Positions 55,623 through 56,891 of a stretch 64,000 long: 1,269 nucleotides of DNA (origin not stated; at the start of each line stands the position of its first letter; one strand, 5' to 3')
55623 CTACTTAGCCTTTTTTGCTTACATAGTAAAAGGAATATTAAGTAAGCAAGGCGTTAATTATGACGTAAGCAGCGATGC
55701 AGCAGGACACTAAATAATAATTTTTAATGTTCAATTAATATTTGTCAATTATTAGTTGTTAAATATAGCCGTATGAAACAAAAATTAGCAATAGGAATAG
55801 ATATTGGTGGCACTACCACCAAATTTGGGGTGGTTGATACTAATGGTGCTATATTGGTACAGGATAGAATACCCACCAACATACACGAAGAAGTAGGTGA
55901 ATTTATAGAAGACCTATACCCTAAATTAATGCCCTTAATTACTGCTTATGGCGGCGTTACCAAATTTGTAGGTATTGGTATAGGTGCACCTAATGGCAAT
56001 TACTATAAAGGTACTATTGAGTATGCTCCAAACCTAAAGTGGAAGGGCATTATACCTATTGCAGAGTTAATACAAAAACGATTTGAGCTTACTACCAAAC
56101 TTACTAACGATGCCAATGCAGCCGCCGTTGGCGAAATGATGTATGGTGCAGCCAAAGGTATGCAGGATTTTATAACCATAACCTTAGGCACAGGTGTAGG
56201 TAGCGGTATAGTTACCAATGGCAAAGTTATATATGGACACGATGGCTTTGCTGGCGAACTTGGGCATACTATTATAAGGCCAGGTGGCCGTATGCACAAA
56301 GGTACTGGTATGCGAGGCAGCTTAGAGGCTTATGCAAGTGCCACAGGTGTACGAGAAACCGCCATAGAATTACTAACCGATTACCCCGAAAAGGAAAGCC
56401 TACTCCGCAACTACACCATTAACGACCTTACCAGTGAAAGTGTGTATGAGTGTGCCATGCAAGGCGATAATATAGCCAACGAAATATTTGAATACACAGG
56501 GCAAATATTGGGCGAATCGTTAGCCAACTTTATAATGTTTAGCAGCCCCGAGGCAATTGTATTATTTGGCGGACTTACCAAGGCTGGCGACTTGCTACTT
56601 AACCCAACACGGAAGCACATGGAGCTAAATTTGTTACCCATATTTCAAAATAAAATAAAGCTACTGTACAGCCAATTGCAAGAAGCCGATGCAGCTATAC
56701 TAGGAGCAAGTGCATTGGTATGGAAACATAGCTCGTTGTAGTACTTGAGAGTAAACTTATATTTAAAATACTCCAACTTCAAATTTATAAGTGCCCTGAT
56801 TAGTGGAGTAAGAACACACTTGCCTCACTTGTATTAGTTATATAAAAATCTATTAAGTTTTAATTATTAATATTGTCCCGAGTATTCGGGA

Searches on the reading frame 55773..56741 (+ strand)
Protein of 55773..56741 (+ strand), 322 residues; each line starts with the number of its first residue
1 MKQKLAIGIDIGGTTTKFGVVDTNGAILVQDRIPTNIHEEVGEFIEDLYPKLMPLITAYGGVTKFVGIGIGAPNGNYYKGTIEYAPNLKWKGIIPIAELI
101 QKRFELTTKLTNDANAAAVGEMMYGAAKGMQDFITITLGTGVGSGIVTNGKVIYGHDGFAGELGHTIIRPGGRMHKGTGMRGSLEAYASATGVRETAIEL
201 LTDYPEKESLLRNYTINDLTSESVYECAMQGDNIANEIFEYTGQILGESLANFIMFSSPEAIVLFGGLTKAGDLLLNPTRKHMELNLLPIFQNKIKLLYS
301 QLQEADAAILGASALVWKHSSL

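Call 12: find_encoding_contigs(protein=window:55773-56741:+, flank=10000, max_places=10)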
Protein window:55773-56741:+ (322 aa): 7 contigs read that carry it; 3 places shown.
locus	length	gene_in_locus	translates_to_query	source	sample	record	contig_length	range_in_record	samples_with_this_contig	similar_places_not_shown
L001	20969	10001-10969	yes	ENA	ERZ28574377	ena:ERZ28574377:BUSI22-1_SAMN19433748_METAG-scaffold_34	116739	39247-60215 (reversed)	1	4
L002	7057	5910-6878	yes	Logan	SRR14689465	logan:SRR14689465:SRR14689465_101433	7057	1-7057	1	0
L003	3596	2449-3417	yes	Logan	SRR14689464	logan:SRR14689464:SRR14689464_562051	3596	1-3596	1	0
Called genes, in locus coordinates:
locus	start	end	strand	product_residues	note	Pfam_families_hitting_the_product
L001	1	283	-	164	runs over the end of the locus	-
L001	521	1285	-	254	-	PF00106:adh_short, PF08659:KR, PF13561:adh_short_C2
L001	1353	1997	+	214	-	-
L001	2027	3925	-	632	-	PF00005:ABC_tran, PF02463:SMC_N (faint), PF13555:AAA_29 (faint), PF13304:AAA_21 (faint), PF12848:ABC_tran_Xtn, PF00005:ABC_tran, PF16326:ABC_tran_CTD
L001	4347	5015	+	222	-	PF01128:IspD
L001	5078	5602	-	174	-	-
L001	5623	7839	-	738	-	PF18072:FGAR-AT_linker, PF00586:AIRS, PF02769:AIRS_C, PF00586:AIRS, PF02769:AIRS_C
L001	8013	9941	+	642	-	PF07690:MFS_1 (weak)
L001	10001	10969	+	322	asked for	PF00480:ROK, PF01869:BcrAD_BadFG (faint)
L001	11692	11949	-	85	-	PF06769:YoeB_toxin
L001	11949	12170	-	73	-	-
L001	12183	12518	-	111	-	PF12844:HTH_19, PF01381:HTH_3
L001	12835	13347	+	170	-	PF10543:ORF6N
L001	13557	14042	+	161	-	-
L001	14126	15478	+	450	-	PF02401:LYTB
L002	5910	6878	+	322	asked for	PF00480:ROK, PF01869:BcrAD_BadFG (faint)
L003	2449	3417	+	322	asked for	PF00480:ROK, PF01869:BcrAD_BadFG (faint)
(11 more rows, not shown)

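Call 15: find_homologous_proteins(query=window:55773-56741:+, max_evalue=1e-60)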
Query window:55773-56741:+ (322 aa): 8000 proteins with E <= 1e-60 among 8000 candidates; the best 120 are listed.
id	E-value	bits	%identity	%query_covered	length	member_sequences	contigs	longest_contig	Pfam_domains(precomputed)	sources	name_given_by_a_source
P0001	5.0e-209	711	100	100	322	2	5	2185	PF01869.27,PF00480.27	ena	-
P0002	3.1e-208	708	99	100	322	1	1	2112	PF01869.27,PF00480.27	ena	-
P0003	3.2e-185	633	87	99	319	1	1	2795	PF01869.27,PF00480.27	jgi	jgi:glucokinase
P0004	8.7e-185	631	88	99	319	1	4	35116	PF00480.27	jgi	jgi:glucokinase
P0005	1.2e-171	588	82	98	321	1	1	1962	PF01869.27,PF00480.27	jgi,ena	-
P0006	2.3e-171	587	82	98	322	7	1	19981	PF01869.27,PF00480.27,PF02685.23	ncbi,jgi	jgi:glucokinase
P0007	3.9e-171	587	81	98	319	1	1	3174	PF01869.27,PF00480.27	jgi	jgi:glucokinase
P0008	1.0e-170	585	81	98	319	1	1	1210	PF01869.27,PF00480.27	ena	-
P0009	3.8e-170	583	81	98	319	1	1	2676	PF01869.27,PF00480.27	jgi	jgi:glucokinase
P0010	5.3e-170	583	81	99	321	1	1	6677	PF00480.27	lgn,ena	-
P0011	1.8e-169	581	81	98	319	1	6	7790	PF01869.27,PF00480.27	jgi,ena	-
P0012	2.9e-169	580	81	98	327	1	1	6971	PF00480.27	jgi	jgi:glucokinase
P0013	5.8e-169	579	81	99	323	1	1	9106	PF01869.27,PF00480.27,PF02685.23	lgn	-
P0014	7.1e-169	579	81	99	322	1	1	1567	PF00480.27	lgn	-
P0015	9.8e-169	579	80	98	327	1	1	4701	PF01869.27,PF00480.27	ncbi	-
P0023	2.8e-168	577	81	98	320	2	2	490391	PF01869.27,PF00480.27,PF02685.23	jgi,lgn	jgi:glucokinase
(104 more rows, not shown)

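Call 16: find_encoding_contigs(protein=P0004, flank=8000, max_places=4)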
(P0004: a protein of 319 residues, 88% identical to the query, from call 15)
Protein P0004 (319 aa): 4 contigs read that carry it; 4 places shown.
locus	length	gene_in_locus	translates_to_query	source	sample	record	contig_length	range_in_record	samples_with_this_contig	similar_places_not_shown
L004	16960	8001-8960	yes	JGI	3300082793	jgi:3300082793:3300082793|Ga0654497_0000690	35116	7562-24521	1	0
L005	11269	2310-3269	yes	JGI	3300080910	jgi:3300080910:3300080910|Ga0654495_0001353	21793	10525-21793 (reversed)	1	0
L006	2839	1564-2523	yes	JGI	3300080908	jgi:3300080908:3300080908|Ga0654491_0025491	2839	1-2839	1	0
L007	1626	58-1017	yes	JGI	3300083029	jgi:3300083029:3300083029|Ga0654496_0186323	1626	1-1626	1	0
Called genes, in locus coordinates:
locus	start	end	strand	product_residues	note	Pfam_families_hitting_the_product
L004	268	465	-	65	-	-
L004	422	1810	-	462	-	-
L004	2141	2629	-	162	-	-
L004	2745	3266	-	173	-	PF08282:Hydrolase_3 (faint), PF00702:Hydrolase (weak)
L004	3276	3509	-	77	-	PF04384:Fe-S_assembly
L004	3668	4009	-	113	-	PF00111:Fer2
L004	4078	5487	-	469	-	PF08323:Glyco_transf_5, PF00534:Glycos_transf_1, PF13692:Glyco_trans_1_4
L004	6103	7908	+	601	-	PF07690:MFS_1 (weak), PF13687:DUF4153 (weak)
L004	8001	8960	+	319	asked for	PF00480:ROK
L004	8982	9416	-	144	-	-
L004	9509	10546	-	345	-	PF17773:UPF0176_N, PF00581:Rhodanese, PF12368:Rhodanese_C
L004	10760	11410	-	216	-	PF00923:TAL_FSA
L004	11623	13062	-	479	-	PF01637:ATPase_2, PF13191:AAA_16 (faint), PF13173:AAA_14 (weak), PF13401:AAA_22 (weak)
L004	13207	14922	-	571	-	PF02878:PGM_PMM_I, PF02879:PGM_PMM_II, PF02880:PGM_PMM_III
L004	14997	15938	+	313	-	PF10043:DUF2279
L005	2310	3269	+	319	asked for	PF00480:ROK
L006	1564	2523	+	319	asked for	PF00480:ROK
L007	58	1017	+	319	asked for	PF00480:ROK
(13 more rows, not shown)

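Call 17: find_encoding_contigs(protein=P0006, flank=8000, max_places=3)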
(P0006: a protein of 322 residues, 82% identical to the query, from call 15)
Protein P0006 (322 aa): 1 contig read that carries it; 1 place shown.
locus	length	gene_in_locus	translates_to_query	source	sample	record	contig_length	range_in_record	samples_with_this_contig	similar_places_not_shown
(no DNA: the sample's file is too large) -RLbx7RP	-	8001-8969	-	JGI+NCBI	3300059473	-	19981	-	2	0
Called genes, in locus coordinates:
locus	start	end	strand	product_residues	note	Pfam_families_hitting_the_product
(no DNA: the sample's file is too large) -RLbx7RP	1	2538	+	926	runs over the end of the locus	PF13620:CarboxypepD_reg, PF13715:CarbopepD_reg_2 (weak), PF14905:OMP_b-brl_3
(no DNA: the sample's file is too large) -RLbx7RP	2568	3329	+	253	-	PF09697:Porph_ging (faint)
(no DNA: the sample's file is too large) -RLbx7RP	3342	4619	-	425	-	PF00483:NTP_transferase, PF12804:NTP_transf_3 (weak), PF24894:Hexapep_GlmU (faint), PF25087:GMPPB_C (faint), PF25247:LbH_GLGC, PF25084:LbH_EIF2B (faint)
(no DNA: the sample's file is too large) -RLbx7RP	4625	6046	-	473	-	PF08323:Glyco_transf_5, PF13439:Glyco_transf_4 (weak), PF13579:Glyco_trans_4_4 (faint), PF00534:Glycos_transf_1, PF13692:Glyco_trans_1_4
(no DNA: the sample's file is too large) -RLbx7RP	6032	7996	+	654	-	PF07690:MFS_1 (weak)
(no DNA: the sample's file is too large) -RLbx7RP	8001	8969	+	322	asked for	PF00480:ROK, PF01869:BcrAD_BadFG (faint), PF02685:Glucokinase (weak)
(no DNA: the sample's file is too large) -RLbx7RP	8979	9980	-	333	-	PF09992:NAGPA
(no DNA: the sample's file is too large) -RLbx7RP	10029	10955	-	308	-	PF16881:LIAS_N (weak), PF04055:Radical_SAM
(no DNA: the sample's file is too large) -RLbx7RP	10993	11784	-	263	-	-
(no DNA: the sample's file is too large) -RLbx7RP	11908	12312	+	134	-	PF02566:OsmC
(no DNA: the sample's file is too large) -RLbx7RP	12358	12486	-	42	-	-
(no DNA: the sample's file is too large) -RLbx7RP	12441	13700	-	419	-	PF11013:DUF2851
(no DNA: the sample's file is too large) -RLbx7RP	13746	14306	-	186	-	PF02545:Maf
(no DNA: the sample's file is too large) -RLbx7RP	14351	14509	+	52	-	-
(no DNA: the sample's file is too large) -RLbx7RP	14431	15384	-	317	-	PF01040:UbiA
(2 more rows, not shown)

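Call 18: find_encoding_contigs(protein=P0023, flank=8000, max_places=3)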
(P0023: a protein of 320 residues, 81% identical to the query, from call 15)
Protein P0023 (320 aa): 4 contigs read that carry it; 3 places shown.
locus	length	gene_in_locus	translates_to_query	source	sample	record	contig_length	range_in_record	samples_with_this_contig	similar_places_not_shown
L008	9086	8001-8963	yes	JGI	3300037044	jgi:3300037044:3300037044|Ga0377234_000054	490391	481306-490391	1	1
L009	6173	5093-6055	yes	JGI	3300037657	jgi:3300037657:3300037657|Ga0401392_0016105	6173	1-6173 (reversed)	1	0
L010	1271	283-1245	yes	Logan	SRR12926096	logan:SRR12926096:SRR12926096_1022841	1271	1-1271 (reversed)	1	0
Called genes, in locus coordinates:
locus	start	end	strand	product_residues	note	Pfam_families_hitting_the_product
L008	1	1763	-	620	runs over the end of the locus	PF09087:Cyc-maltodext_N, PF00128:Alpha-amylase, PF10438:Cyc-maltodext_C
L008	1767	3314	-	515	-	PF07690:MFS_1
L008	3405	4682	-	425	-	PF00483:NTP_transferase, PF24894:Hexapep_GlmU (faint), PF25247:LbH_GLGC, PF25084:LbH_EIF2B (faint), PF25087:GMPPB_C (faint)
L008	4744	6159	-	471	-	PF08323:Glyco_transf_5, PF13439:Glyco_transf_4 (weak), PF00534:Glycos_transf_1, PF13692:Glyco_trans_1_4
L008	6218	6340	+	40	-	-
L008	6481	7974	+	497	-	PF07690:MFS_1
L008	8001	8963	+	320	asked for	PF00480:ROK, PF01869:BcrAD_BadFG (faint), PF02685:Glucokinase (faint)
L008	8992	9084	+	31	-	?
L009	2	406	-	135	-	?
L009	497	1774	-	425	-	PF00483:NTP_transferase, PF24894:Hexapep_GlmU (faint), PF25247:LbH_GLGC, PF25084:LbH_EIF2B (faint), PF25087:GMPPB_C (faint)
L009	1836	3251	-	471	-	PF08323:Glyco_transf_5, PF13439:Glyco_transf_4 (weak), PF00534:Glycos_transf_1, PF13692:Glyco_trans_1_4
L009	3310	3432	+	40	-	-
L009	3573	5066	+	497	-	PF07690:MFS_1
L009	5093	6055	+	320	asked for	PF00480:ROK, PF01869:BcrAD_BadFG (faint), PF02685:Glucokinase (faint)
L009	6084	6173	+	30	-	?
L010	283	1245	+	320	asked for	PF00480:ROK, PF01869:BcrAD_BadFG (faint), PF02685:Glucokinase (faint)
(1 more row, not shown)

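Call 53: find_encoding_contigs(protein=P0002, flank=3000, max_places=5)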
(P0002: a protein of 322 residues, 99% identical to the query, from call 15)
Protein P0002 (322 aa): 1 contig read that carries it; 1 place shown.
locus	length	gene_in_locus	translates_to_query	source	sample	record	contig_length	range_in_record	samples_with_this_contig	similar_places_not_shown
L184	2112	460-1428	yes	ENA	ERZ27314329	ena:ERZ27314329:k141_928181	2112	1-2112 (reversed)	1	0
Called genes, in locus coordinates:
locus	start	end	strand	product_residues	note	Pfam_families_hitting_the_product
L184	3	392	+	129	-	?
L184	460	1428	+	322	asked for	PF00480:ROK, PF01869:BcrAD_BadFG (faint)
